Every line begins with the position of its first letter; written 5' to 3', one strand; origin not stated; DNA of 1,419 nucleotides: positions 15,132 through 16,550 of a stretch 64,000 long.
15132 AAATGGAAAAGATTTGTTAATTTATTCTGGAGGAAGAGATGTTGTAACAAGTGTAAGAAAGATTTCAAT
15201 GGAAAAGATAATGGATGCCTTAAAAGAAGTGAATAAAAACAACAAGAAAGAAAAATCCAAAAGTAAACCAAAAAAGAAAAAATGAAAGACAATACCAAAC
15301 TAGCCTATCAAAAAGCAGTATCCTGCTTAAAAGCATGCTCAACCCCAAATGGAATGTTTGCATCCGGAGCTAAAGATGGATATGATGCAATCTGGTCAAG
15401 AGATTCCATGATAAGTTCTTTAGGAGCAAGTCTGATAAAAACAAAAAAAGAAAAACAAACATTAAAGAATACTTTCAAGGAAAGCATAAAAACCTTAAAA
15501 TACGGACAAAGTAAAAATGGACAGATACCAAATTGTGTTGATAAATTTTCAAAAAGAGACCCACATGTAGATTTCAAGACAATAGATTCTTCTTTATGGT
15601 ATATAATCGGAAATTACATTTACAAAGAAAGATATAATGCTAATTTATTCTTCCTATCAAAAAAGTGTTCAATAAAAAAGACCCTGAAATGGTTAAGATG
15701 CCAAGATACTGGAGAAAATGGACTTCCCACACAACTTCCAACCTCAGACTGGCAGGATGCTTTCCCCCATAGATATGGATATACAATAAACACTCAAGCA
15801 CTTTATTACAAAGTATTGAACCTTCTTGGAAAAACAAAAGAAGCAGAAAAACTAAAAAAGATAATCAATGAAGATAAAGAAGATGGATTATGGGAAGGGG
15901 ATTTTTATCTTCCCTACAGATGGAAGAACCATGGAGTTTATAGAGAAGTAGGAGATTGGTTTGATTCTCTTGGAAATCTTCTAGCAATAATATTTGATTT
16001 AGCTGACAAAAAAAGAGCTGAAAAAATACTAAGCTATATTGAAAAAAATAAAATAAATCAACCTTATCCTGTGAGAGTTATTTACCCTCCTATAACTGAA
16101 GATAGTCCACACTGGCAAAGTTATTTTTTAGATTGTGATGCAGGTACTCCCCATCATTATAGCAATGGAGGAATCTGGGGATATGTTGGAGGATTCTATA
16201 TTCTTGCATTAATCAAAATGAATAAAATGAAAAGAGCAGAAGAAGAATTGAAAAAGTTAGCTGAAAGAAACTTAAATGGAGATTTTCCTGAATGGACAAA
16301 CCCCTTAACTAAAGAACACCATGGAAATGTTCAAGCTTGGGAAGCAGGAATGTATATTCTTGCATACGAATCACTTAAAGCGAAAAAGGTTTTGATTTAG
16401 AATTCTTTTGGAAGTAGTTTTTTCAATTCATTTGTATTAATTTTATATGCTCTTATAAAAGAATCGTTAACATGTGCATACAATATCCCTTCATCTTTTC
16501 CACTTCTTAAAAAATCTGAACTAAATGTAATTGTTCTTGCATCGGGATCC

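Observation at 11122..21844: Metabolic island that seems to link N-glycan/amino-sugar salvage to lower glycolysis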

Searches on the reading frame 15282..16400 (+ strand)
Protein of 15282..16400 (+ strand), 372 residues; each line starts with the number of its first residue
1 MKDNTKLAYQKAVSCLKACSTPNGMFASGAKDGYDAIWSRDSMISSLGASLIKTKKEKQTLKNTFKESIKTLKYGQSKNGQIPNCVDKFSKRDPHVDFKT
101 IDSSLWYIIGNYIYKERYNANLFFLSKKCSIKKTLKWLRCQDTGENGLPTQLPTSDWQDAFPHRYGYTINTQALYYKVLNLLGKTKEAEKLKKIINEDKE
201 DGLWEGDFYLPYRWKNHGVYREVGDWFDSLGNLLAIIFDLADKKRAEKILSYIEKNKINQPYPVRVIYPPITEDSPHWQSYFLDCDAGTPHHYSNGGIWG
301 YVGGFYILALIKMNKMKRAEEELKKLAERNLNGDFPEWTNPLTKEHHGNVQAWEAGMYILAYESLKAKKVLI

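Call 3: search_protein_families(library=pfam, proteins=[window:15282-16400:+], max_evalue=0.01)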
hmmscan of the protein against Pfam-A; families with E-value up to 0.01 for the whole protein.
window:15282-16400:+ (372 aa): 2 families
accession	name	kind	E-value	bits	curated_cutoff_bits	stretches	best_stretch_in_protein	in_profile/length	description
PF12899.13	Glyco_hydro_100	-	5e-14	52.3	23.6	1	227-361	290-428/435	Alkaline and neutral invertase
PF06202.20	GDE_C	-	1.6e-11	44.2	21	2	234-339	236-344/367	Amylo-alpha-1,6-glucosidase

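Call 4: search_protein_families(library=ncbifam, proteins=[window:15282-16400:+], max_evalue=0.01)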
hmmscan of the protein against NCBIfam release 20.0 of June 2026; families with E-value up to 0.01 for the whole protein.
window:15282-16400:+ (372 aa): 0 families

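Call 12: search_solved_structures(query=window:15282-16400:+, max_evalue=0.1, show_alignments=2)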
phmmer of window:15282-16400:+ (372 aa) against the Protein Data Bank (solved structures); distinct sequences matched with E-value up to 0.1: 4.
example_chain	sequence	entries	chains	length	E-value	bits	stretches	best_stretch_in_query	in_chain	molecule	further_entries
5goo_A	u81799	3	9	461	1.3e-07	34.1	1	227-340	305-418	Alkaline Invertase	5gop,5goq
5gor_A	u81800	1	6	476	1.4e-07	34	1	227-340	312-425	Alkaline Invertase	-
5z73_A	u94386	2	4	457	5.5e-07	32.1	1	224-368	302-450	Alr0819 protein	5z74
6vgb_A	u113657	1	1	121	0.048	15.8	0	222-281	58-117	De novo designed protein RO2_20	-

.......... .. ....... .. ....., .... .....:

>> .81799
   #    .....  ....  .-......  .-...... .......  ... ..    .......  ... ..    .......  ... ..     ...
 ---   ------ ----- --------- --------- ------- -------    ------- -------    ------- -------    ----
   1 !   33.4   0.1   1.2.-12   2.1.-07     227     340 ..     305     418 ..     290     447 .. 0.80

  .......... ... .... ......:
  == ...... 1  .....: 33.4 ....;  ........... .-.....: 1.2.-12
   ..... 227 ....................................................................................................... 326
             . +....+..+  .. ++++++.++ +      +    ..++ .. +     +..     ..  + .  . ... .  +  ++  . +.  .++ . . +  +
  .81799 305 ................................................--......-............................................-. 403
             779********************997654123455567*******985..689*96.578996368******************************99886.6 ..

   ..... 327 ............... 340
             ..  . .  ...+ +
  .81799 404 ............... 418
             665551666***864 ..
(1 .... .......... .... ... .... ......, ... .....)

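Call 46: find_homologous_proteins(query=window:15282-16400:+, max_evalue=0.001)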
Query window:15282-16400:+ (372 aa): 1152 proteins with E <= 0.001 among 5402 candidates; the best 120 are listed.
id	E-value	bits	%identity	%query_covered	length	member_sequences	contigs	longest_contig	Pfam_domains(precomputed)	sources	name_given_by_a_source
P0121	1.4e-244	829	95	100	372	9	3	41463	PF06202.21,PF12899.14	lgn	-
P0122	2.3e-209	713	82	100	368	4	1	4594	PF06202.21,PF12899.14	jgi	jgi:glycogen debranching enzyme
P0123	1.1e-202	691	78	100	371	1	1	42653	PF06202.21,PF12899.14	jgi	jgi:glycogen debranching enzyme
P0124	1.4e-197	674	77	100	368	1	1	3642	PF06202.21,PF12899.14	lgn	-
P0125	2.3e-197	674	76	100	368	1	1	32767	PF17167.11,PF06202.21,PF12899.14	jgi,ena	jgi:glycogen debranching enzyme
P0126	9.1e-196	668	76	100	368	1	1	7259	PF06202.21,PF12899.14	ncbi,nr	ncbi:MAG: hypothetical protein NTZ83_00145 [Candidatus Pacearchaeota archaeon]|nr:hypothetical prote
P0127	2.5e-193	660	75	100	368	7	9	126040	PF06202.21,PF12899.14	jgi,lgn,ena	jgi:glycogen debranching enzyme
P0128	3.4e-192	657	75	100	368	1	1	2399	PF06202.21,PF12899.14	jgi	jgi:glycogen debranching enzyme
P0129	4.3e-191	653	74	100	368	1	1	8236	PF06202.21,PF12899.14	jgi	jgi:glycogen debranching enzyme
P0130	7.6e-191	652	74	100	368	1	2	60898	PF06202.21,PF12899.14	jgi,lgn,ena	-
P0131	2.4e-189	647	74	100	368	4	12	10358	PF06202.21,PF12899.14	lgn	-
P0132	3.6e-187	640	73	100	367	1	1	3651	PF17167.11,PF06202.21,PF12899.14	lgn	-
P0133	7.6e-187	639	73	100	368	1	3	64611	PF06202.21,PF12899.14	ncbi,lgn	-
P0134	4.6e-184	630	72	100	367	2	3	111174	PF06202.21,PF12899.14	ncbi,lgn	-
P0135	1.0e-183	629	72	100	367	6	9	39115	PF06202.21,PF12899.14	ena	-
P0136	1.0e-173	596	68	98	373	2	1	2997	PF06202.21,PF12899.14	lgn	-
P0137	1.7e-171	589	68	99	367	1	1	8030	PF17389.9,PF06202.21,PF12899.14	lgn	-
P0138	2.5e-169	581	65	100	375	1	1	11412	PF06202.21,PF12899.14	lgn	-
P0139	1.1e-168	579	66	100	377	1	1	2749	PF06202.21,PF12899.14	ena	-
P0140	2.3e-168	578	67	99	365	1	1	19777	PF06202.21,PF12899.14,PF22422.3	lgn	-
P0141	5.1e-168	577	67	98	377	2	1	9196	PF06202.21,PF12899.14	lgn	-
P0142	5.5e-168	577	66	100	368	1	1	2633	PF06202.21,PF12899.14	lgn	-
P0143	8.7e-168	576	66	100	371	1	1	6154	PF06202.21,PF12899.14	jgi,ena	-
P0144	8.2e-167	573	66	100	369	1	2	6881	PF06202.21,PF12899.14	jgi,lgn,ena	jgi:glycogen debranching enzyme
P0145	1.3e-166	572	66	98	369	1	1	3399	PF06202.21,PF12899.14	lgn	-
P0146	1.4e-165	569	66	98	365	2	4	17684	PF06202.21,PF12899.14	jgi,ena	-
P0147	3.8e-164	564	65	100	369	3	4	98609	PF06202.21,PF12899.14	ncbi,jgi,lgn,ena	ncbi:MAG: amylo-alpha-1,6-glucosidase [Candidatus Pacearchaeota archaeon]|jgi:glycogen debranching e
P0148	4.0e-164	564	66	98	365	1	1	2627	PF06202.21,PF12899.14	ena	-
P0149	5.8e-164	564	67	98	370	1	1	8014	PF06202.21,PF12899.14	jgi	-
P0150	1.0e-163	563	65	100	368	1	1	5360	PF06202.21,PF12899.14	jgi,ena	-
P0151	1.1e-163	563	64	100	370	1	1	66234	PF06202.21,PF12899.14,PF22422.3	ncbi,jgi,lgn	ncbi:MAG: amylo-alpha-1,6-glucosidase [Candidatus Pacearchaeota archaeon]|jgi:glycogen debranching e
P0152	1.9e-163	562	65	98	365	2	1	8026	PF06202.21,PF12899.14,PF22422.3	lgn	-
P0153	2.9e-163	561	66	98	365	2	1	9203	PF06202.21,PF12899.14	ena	-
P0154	3.1e-163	561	65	99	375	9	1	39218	PF06202.21,PF12899.14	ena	-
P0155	3.6e-163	561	67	98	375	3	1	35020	PF06202.21,PF12899.14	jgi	jgi:glycogen debranching enzyme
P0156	4.4e-163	561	65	98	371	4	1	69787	PF12899.14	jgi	-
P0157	5.5e-163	561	66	100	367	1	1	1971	PF06202.21,PF12899.14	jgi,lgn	jgi:glycogen debranching enzyme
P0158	5.9e-163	560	66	98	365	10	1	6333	PF06202.21,PF12899.14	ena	-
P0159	5.9e-163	560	64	98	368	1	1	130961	PF06202.21,PF12899.14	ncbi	-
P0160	8.5e-163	560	64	100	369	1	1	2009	PF06202.21,PF12899.14,PF22422.3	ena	-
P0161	9.4e-163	560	66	99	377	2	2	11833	PF06202.21,PF12899.14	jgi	jgi:glycogen debranching enzyme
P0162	1.3e-162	559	67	98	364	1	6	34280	PF06202.21,PF12899.14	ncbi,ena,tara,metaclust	tara:strand:+ start:769 stop:1863 length:1095 start_codon:yes stop_codon:yes gene_type:complete|meta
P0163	5.8e-162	557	63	98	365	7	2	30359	PF06202.21,PF12899.14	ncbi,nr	ncbi:MAG: hypothetical protein L6243_03560 [Candidatus Altiarchaeales archaeon]|nr:hypothetical prot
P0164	5.9e-162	557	67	98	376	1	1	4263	PF06202.21,PF12899.14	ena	-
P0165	7.8e-162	557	66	98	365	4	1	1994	PF06202.21,PF12899.14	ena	-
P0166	1.0e-161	556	64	100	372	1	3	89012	PF06202.21,PF12899.14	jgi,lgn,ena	-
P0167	1.0e-161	556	63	100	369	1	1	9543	PF06202.21,PF12899.14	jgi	jgi:glycogen debranching enzyme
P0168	1.7e-161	556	64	100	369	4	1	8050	PF06202.21,PF12899.14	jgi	-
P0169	2.5e-161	555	68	98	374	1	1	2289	PF06202.21,PF12899.14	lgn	-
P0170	2.7e-161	555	68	97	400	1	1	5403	PF06202.21,PF12899.14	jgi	jgi:glycogen debranching enzyme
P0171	3.6e-161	555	64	98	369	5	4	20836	PF06202.21,PF12899.14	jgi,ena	-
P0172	6.9e-161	554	64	98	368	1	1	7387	PF06202.21,PF12899.14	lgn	-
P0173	1.6e-160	552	65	98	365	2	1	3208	PF06202.21,PF12899.14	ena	-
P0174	1.8e-160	552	66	98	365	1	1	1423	PF06202.21,PF12899.14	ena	-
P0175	3.0e-160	551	65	98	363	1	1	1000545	PF06202.21,PF12899.14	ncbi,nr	ncbi:hypothetical protein CEE44_00590 [Candidatus Woesearchaeota archaeon B3_Woes]|nr:MAG: hypotheti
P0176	3.4e-160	551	66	98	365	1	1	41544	PF06202.21,PF12899.14,PF22422.3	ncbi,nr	ncbi:hypothetical protein HYU50_03695 [Candidatus Woesearchaeota archaeon]|nr:hypothetical protein [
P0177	4.6e-160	551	63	100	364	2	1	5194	PF06202.21,PF12899.14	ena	-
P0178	5.2e-160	551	63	98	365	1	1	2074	PF06202.21,PF12899.14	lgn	-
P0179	5.7e-160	551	65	98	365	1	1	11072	PF06202.21,PF12899.14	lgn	-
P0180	5.8e-160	551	63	100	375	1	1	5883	PF06202.21,PF12899.14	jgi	jgi:hypothetical protein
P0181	6.0e-160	551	63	100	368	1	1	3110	PF06202.21,PF12899.14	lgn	-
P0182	7.1e-160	550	64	98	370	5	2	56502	PF17389.9,PF06202.21,PF12899.14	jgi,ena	-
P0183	8.3e-160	550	65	100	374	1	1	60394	PF06202.21,PF12899.14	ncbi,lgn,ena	-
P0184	9.5e-160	550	64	98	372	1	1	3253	PF06202.21,PF12899.14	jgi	jgi:hypothetical protein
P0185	1.3e-159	549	62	100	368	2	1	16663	PF06202.21,PF12899.14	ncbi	-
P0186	1.5e-159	549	64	98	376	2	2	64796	PF06202.21,PF12899.14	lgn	-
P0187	1.7e-159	549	65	98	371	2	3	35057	PF06202.21,PF12899.14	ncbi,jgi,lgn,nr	ncbi:hypothetical protein FJZ19_03110 [Candidatus Pacearchaeota archaeon]|nr:hypothetical protein [C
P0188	2.7e-159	548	62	100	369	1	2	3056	PF06202.21,PF12899.14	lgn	-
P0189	3.0e-159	548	66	98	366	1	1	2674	PF06202.21,PF12899.14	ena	-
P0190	5.4e-159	547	64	98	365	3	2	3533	PF06202.21,PF12899.14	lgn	-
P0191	5.5e-159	547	64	98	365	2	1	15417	PF06202.21,PF12899.14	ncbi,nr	ncbi:MAG: hypothetical protein ISS45_06910 [Candidatus Omnitrophica bacterium]|nr:hypothetical prote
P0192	5.9e-159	547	65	98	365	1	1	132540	PF06202.21,PF12899.14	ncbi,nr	ncbi:hypothetical protein HYU09_01170 [Candidatus Woesearchaeota archaeon]|nr:hypothetical protein [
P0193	6.0e-159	547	65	98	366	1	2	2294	PF06202.21,PF12899.14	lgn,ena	-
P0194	1.0e-158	546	65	98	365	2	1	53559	PF06202.21,PF12899.14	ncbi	-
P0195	1.1e-158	546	65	98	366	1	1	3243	PF12899.14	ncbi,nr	ncbi:hypothetical protein GF386_03985 [Candidatus Pacearchaeota archaeon]|nr:hypothetical protein [C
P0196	1.6e-158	546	63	98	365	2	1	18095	PF06202.21,PF12899.14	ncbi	-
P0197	2.2e-158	545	64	98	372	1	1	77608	PF06202.21,PF12899.14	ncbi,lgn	-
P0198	2.5e-158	545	65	100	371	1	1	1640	PF06202.21,PF12899.14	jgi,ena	-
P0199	3.1e-158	545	62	98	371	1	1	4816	PF06202.21,PF12899.14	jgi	jgi:glycogen debranching enzyme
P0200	3.3e-158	545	64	98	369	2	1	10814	PF06202.21,PF12899.14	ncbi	-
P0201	3.7e-158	545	63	98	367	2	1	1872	PF06202.21,PF12899.14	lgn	-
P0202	1.1e-157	543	64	98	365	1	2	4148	PF06202.21,PF12899.14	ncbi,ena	-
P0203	1.9e-157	542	65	98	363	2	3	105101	PF06202.21,PF12899.14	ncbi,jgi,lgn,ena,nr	ncbi:hypothetical protein KY343_01925 [Candidatus Woesearchaeota archaeon]|nr:hypothetical protein [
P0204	2.0e-157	542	63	98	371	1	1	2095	PF06202.21,PF12899.14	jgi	jgi:glycogen debranching enzyme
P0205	3.3e-157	541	64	99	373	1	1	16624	PF06202.21,PF12899.14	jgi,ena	-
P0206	3.7e-157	541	63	98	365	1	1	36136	PF06202.21,PF12899.14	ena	-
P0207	4.1e-157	541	63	98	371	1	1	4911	PF06202.21,PF12899.14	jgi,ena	-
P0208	5.4e-157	541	65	98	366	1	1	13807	PF17389.9,PF06202.21,PF12899.14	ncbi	-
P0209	5.9e-157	541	64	98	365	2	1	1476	PF12899.14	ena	-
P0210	5.9e-157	541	65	99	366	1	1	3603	PF06202.21,PF12899.14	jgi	jgi:glycogen debranching enzyme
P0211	8.9e-157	540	63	98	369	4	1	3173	PF06202.21,PF12899.14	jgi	jgi:glycogen debranching enzyme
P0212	2.1e-156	539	63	98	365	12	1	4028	PF06202.21,PF12899.14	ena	-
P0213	2.4e-156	539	64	98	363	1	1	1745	PF06202.21,PF12899.14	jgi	-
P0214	2.4e-156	539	62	98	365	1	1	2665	PF06202.21,PF12899.14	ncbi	-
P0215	3.8e-156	538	63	98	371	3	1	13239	PF06202.21,PF12899.14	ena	-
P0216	4.0e-156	538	60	100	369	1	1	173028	PF06202.21,PF12899.14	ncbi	ncbi:MAG: amylo-alpha-1,6-glucosidase [Candidatus Pacearchaeota archaeon]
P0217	4.5e-156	538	63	98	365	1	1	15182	PF06202.21,PF12899.14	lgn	-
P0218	6.0e-156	537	64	98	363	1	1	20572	PF06202.21,PF12899.14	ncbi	-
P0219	9.2e-156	537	62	99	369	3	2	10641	PF06202.21,PF12899.14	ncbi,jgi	jgi:GH15 family glucan-1,4-alpha-glucosidase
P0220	1.2e-155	536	61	99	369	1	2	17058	PF06202.21,PF12899.14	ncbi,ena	-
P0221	1.5e-155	536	64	98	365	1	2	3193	PF06202.21,PF12899.14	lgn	-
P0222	1.6e-155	536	64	98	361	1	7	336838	PF06202.21,PF12899.14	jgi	-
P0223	1.8e-155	536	64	99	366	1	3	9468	PF06202.21,PF12899.14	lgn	-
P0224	1.8e-155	536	64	99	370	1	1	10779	PF06202.21,PF12899.14,PF22422.3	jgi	jgi:glycogen debranching enzyme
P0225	1.9e-155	536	62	98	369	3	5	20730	PF06202.21,PF12899.14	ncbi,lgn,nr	ncbi:hypothetical protein HYW19_03015 [Candidatus Woesearchaeota archaeon]|nr:hypothetical protein [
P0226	2.0e-155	536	63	99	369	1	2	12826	PF06202.21,PF12899.14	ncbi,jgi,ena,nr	ncbi:MAG: glycoside hydrolase 100 family protein [Nanoarchaeota archaeon]|nr:glycoside hydrolase 100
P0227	2.1e-155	536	63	98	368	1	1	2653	PF06202.21,PF12899.14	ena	-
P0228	2.7e-155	535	63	98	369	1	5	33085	PF06202.21,PF12899.14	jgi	jgi:glycogen debranching enzyme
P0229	3.4e-155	535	63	98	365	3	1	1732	PF06202.21,PF12899.14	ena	-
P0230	3.6e-155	535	64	98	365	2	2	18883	PF06202.21,PF12899.14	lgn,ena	-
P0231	3.8e-155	535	63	99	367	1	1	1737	PF06202.21,PF12899.14,PF22422.3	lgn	-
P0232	4.3e-155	535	64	98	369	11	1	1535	PF06202.21,PF12899.14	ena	-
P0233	4.6e-155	534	62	99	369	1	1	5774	PF06202.21,PF12899.14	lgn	-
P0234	5.9e-155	534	63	98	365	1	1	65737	PF06202.21,PF12899.14,PF22422.3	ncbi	-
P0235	8.1e-155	534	61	99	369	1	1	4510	PF17389.9,PF06202.21,PF12899.14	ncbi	-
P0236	1.1e-154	533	63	98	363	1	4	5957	PF06202.21,PF12899.14,PF22422.3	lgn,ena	-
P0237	1.4e-154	533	65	98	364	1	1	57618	PF06202.21,PF12899.14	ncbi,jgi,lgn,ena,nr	ncbi:MAG: hypothetical protein KKG75_04280 [Nanoarchaeota archaeon]|nr:hypothetical protein [Nanoarc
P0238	2.9e-154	532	61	100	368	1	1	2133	PF06202.21,PF12899.14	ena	-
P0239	3.1e-154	532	63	98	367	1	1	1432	PF12899.14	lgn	-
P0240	8.3e-154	530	63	98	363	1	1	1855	PF06202.21,PF12899.14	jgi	-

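Call 49: search_solved_structures(query=A3, max_evalue=0.01, show_alignments=1)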
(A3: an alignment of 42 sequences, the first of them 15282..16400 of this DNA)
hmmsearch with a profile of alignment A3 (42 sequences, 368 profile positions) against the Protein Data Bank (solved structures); distinct sequences matched with E-value up to 0.01: 4.
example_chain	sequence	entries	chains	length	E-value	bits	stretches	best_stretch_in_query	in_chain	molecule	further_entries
5z73_A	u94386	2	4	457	2.3e-11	46.7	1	222-364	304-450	Alr0819 protein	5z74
5goo_A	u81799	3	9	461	4.5e-09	39.2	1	223-358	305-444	Alkaline Invertase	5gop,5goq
5gor_A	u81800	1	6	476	4.9e-09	39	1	223-358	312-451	Alkaline Invertase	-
6ttj_A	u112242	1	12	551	2.7e-08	36.6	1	222-359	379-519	Alkaline/neutral invertase CINV1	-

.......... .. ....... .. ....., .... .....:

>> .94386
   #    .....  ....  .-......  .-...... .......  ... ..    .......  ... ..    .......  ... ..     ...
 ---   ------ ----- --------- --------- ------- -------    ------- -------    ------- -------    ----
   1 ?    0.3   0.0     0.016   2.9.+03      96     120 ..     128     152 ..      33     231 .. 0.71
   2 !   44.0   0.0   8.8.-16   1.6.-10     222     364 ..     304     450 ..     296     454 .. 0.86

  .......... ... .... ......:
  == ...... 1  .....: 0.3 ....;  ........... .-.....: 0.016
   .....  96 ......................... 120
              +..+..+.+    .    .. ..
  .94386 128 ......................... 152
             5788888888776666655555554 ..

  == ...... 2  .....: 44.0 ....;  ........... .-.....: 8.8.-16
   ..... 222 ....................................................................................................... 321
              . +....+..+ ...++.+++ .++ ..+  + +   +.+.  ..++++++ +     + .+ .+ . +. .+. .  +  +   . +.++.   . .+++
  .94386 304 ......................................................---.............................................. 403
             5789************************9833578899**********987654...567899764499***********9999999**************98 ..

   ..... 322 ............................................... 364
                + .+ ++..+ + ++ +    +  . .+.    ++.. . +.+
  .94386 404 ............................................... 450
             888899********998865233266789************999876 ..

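Call 56: predict_structure(alignment_id=A3)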
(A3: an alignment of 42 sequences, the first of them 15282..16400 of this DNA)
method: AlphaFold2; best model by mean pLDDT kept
length: 372 residues; sequences in the alignment: 42
mean_pLDDT: 84.3   pTM: 0.88
mean pLDDT of the five models: 84.3, 84.1, 81.2, 79.7, 78.9
residues with pLDDT >= 90: 208; 70-90: 89; 50-70: 56; < 50: 19
segments of 3 or more residues with pLDDT < 50: 217-220, 284-288
pLDDT, mean of each block of 10 residues (from residue 1): 85 96 91 79 96 94 96 93 89 82 93 91 63 91 87 55 70 96 95 92 88 59 65 96 97 90 61 58 49 64 94 98 95 90 86 96 98 94
secondary structure, 60 per line:
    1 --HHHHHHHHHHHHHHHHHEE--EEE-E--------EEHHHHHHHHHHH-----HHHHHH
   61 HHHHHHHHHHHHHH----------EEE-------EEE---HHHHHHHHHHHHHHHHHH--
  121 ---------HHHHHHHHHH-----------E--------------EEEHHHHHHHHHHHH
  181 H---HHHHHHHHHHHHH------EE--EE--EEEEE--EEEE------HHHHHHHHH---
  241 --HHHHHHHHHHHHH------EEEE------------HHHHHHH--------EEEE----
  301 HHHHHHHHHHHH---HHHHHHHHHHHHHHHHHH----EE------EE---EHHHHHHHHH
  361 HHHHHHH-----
elements in order: H3-19 E24-26 H39-49 H55-74 E85-87 E95-97 H101-118 H130-139 E166-168 H169-181 H185-197 E212-216 E219-222 H229-237 H243-255 E262-265 H278-284 E293-296 H301-312 H316-333 H352-367

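Call 59: fold_search(model_id=the predicted structure, library=pdb)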
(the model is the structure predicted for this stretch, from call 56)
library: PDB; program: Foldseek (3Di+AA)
matches with E <= 10: 596; with E <= 0.001: 195
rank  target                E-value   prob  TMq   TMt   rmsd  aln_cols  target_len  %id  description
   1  5z74_B                4.7e-13  1.00  0.71  0.62   5.4       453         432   18  Crystal structure of alkaline/neutral invertase InvB from Anabaena sp. PCC 7120 complexed with sucrose (released 2018-05-30)
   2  5z74_A                1.2e-12  1.00  0.69  0.60   6.1       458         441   17  Crystal structure of alkaline/neutral invertase InvB from Anabaena sp. PCC 7120 complexed with sucrose (released 2018-05-30)
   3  5z73_A                1.7e-12  1.00  0.70  0.62   6.1       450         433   18  Crystal structure of alkaline/neutral invertase InvB from Anabaena sp. PCC 7120 (released 2018-05-30)
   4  5goq_A                3.3e-12  1.00  0.70  0.61   5.7       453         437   17  Crystal structure of alkaline invertase InvA from Anabaena sp. PCC 7120 complexed with glucose (released 2016-11-02)
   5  5z73_B                3.6e-12  1.00  0.68  0.60   6.5       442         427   19  Crystal structure of alkaline/neutral invertase InvB from Anabaena sp. PCC 7120 (released 2018-05-30)
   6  5goo_B                5.6e-12  1.00  0.68  0.58   6.0       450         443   18  Crystal structure of alkaline invertase InvA from Anabaena sp. PCC 7120 complexed with fructose (released 2016-11-02)
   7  6ttj_B                6.5e-12  1.00  0.67  0.58   6.4       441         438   16  Neutral invertase 2 from Arabidopsis thaliana (released 2020-03-11)
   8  6ttj_H                7.5e-12  1.00  0.68  0.59   6.3       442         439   16  Neutral invertase 2 from Arabidopsis thaliana (released 2020-03-11)
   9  6ttj_A                8.6e-12  1.00  0.66  0.58   6.4       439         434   17  Neutral invertase 2 from Arabidopsis thaliana (released 2020-03-11)
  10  6ttj_J                9.1e-12  1.00  0.70  0.61   5.7       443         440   16  Neutral invertase 2 from Arabidopsis thaliana (released 2020-03-11)
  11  6ttj_K                1.1e-11  1.00  0.70  0.60   5.9       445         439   16  Neutral invertase 2 from Arabidopsis thaliana (released 2020-03-11)
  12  6ttj_D                1.1e-11  1.00  0.67  0.58   6.7       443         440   17  Neutral invertase 2 from Arabidopsis thaliana (released 2020-03-11)
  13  6ttj_L                1.3e-11  1.00  0.70  0.61   6.0       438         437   17  Neutral invertase 2 from Arabidopsis thaliana (released 2020-03-11)
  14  6ttj_I                1.3e-11  1.00  0.67  0.58   6.6       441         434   17  Neutral invertase 2 from Arabidopsis thaliana (released 2020-03-11)
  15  5goo_A                1.5e-11  1.00  0.69  0.58   6.6       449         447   17  Crystal structure of alkaline invertase InvA from Anabaena sp. PCC 7120 complexed with fructose (released 2016-11-02)
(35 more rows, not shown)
